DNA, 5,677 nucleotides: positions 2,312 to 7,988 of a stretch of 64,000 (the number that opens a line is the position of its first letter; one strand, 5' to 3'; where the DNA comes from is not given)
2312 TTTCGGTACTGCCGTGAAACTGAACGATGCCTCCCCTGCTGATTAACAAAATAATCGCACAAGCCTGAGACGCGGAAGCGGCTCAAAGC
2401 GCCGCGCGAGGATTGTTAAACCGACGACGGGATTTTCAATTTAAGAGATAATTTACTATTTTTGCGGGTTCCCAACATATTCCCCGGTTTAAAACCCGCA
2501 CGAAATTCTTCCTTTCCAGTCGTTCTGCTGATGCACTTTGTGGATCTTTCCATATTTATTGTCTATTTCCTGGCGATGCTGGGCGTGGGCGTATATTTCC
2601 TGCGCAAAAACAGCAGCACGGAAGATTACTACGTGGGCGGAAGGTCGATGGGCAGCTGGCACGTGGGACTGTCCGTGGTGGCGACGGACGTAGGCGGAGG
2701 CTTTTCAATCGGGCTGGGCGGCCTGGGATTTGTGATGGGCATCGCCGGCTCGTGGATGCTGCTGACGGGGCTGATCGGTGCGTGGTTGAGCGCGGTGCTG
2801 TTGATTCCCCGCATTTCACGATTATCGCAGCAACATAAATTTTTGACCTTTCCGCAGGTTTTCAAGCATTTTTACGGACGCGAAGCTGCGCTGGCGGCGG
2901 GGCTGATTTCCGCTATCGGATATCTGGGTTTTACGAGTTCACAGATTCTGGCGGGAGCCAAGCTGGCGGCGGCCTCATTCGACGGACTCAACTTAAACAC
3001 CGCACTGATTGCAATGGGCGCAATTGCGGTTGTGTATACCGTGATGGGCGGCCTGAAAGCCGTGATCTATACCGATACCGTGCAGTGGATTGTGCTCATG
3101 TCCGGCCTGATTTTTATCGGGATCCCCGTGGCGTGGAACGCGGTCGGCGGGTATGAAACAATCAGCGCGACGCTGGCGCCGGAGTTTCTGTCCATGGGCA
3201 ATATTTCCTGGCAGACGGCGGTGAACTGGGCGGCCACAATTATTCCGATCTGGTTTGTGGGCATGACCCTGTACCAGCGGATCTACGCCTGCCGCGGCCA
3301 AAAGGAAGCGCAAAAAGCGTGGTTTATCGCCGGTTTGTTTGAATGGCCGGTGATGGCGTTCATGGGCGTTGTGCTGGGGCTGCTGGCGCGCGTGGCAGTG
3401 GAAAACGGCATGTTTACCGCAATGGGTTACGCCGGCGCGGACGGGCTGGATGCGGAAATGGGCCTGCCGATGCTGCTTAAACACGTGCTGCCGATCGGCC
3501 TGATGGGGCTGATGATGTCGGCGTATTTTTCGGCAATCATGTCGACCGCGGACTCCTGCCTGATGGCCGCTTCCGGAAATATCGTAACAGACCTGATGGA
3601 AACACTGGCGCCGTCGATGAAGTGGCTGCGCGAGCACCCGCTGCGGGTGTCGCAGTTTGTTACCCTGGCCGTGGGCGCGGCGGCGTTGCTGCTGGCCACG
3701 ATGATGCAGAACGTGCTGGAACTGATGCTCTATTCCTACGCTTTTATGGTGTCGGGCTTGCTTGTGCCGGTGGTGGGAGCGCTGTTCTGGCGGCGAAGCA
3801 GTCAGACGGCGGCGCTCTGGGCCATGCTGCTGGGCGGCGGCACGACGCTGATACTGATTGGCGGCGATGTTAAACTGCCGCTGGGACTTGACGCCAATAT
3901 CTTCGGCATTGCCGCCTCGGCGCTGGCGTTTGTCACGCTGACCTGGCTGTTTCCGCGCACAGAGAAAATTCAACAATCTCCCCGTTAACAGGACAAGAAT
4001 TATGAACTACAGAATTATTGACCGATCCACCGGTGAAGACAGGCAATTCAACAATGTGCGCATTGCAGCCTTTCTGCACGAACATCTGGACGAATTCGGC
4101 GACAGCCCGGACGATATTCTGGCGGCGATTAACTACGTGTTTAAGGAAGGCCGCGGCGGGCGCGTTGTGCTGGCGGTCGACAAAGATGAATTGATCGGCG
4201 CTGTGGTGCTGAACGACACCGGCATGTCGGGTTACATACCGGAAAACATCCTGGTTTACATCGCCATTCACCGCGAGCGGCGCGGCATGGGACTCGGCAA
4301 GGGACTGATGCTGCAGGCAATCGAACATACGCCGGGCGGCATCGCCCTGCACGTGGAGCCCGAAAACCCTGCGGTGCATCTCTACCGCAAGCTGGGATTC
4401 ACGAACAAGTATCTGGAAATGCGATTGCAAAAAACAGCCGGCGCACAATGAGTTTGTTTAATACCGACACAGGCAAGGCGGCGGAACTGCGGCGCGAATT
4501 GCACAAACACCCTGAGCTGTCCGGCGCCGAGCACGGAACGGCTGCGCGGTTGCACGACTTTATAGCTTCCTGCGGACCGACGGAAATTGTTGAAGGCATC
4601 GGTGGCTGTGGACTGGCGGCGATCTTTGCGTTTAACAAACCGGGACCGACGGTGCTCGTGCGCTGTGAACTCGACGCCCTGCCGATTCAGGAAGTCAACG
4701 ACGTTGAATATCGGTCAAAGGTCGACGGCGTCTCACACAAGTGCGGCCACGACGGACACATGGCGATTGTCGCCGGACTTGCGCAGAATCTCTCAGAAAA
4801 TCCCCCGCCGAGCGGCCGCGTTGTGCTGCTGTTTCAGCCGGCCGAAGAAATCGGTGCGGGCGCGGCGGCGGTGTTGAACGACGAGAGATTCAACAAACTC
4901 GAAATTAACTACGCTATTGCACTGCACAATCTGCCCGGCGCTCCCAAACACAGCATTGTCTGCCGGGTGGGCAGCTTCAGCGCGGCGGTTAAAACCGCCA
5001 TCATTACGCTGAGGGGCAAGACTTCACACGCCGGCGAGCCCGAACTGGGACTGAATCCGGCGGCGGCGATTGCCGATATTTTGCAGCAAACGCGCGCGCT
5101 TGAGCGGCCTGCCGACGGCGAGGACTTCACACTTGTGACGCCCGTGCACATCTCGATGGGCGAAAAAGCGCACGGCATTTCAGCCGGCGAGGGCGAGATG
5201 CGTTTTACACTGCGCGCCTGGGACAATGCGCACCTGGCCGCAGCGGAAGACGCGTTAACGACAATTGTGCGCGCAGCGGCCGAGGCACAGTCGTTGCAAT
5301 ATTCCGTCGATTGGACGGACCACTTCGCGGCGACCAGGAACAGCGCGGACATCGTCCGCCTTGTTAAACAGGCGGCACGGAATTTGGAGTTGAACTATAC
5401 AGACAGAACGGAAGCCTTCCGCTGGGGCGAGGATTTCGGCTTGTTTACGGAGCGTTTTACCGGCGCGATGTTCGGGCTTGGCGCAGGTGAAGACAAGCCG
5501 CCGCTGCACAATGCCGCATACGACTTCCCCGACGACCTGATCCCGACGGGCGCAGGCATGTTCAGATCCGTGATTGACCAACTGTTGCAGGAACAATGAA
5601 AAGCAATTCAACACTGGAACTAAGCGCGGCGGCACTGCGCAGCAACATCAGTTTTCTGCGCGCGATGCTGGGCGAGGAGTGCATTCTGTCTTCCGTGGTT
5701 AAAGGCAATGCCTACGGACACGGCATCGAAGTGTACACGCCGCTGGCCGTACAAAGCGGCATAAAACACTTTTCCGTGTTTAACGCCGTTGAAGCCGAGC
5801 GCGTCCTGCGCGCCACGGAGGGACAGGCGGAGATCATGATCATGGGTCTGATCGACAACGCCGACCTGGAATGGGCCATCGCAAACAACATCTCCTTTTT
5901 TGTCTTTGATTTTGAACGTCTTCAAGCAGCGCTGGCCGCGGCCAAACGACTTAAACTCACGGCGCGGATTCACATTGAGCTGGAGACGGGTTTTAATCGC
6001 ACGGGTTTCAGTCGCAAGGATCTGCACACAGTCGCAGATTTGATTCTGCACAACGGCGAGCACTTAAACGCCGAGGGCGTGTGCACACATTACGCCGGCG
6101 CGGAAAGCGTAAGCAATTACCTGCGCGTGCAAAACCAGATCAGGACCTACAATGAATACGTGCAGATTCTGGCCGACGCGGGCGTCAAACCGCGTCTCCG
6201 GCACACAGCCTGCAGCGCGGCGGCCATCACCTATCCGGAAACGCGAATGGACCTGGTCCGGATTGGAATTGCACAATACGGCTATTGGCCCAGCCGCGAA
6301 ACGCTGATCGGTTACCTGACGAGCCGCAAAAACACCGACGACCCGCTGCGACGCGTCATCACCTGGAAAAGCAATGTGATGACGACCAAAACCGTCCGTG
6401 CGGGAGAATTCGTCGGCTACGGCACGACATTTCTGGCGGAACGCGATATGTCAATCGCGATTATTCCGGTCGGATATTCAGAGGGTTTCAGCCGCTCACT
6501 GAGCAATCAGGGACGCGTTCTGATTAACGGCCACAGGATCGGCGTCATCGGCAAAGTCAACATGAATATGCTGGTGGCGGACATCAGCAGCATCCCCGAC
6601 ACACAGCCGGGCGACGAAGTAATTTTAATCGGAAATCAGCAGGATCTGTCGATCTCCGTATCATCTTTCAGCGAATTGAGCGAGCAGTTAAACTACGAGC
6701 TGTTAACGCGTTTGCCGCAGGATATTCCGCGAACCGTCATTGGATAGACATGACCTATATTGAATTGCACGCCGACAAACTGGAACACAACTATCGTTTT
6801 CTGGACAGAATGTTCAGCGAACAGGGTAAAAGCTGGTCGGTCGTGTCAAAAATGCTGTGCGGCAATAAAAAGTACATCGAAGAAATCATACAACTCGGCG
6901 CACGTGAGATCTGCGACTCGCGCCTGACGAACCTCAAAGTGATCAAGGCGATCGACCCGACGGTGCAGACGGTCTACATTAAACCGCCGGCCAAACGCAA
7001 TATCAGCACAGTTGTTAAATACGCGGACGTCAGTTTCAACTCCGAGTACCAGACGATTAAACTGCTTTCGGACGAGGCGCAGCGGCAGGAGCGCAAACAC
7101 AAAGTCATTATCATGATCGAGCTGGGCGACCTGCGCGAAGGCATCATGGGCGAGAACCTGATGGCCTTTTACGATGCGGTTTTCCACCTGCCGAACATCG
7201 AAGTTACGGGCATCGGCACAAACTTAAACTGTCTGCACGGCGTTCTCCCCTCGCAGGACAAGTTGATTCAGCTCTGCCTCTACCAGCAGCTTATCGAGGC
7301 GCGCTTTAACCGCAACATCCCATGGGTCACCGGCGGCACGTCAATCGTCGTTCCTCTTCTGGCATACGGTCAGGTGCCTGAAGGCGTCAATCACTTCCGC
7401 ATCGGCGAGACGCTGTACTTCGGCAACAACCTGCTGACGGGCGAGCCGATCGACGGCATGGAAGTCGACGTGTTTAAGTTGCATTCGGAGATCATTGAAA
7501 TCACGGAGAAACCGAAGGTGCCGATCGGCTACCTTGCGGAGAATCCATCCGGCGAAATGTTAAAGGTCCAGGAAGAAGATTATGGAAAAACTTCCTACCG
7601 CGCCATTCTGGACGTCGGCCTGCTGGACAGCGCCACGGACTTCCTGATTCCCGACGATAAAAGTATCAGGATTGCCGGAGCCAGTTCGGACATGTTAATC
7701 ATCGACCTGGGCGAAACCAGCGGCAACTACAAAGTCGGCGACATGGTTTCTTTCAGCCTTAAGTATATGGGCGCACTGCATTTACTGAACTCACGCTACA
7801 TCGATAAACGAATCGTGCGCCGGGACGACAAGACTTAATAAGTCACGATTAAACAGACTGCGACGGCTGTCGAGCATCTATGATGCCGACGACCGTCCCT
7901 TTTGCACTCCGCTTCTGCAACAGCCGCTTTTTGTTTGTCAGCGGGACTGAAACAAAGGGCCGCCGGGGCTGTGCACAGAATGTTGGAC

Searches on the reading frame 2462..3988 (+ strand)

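Call 62: search_protein_families(library=pfam, proteins=[window:2462-3988:+], max_evalue=0.0001)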
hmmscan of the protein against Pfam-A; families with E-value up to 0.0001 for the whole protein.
window:2462-3988:+ (508 aa): 1 family
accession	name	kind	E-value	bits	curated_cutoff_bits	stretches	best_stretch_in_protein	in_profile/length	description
PF00474.23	SSF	-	2.1e-51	175.5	22.8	1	56-458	1-406/406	Sodium:solute symporter family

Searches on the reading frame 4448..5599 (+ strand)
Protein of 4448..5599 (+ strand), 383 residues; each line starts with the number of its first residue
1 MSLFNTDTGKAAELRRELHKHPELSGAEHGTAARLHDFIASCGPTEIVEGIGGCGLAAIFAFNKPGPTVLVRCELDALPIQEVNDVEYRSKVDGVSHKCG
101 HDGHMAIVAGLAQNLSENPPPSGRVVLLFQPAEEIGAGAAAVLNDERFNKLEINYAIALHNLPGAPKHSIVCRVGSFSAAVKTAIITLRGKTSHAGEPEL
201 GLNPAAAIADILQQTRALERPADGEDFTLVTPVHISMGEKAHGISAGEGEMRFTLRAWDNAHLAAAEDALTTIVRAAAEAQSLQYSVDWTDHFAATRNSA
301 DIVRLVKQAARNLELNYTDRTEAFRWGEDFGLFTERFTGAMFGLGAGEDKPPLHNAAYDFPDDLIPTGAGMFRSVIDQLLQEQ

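Call 62: search_protein_families(library=pfam, proteins=[window:4448-5599:+], max_evalue=0.0001)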
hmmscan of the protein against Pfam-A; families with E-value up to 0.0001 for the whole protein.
window:4448-5599:+ (383 aa): 2 families
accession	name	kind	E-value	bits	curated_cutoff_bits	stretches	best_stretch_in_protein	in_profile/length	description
PF01546.33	Peptidase_M20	-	1.2e-29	104.2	24.6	1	71-377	2-205/206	Peptidase family M20/M25/M40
PF07687.19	M20_dimer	-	2.4e-06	27.9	21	1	182-279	7-104/107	Peptidase dimerisation domain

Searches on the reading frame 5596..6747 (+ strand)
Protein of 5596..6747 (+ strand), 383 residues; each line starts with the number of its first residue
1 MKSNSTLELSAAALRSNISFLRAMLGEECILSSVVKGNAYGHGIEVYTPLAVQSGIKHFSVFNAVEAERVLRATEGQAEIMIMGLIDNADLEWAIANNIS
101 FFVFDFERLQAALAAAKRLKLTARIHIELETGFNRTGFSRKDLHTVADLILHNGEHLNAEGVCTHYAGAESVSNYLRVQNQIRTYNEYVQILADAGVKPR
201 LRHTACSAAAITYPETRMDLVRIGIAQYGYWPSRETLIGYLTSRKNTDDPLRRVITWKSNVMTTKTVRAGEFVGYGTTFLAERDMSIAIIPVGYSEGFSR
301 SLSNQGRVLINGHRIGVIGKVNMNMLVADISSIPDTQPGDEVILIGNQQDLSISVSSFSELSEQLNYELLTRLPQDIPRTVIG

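Call 62: search_protein_families(library=pfam, proteins=[window:5596-6747:+], max_evalue=0.0001)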
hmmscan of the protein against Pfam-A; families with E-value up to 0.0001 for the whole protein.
window:5596-6747:+ (383 aa): 2 families
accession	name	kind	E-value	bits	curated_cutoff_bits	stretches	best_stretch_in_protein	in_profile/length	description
PF01168.26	Ala_racemase_N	-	1.8e-44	152.5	24.1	1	11-231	3-219/220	Alanine racemase, N-terminal domain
PF00842.27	Ala_racemase_C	-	2.2e-39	134.4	25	1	254-380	1-126/127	Alanine racemase, C-terminal domain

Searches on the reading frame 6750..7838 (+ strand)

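Call 62: search_protein_families(library=pfam, proteins=[window:6750-7838:+], max_evalue=0.0001)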
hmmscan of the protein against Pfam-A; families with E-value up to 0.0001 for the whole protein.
window:6750-7838:+ (362 aa): 1 family
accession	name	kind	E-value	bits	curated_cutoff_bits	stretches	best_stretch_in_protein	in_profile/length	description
PF01168.26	Ala_racemase_N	-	1e-14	55.3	24.1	1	7-226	2-219/220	Alanine racemase, N-terminal domain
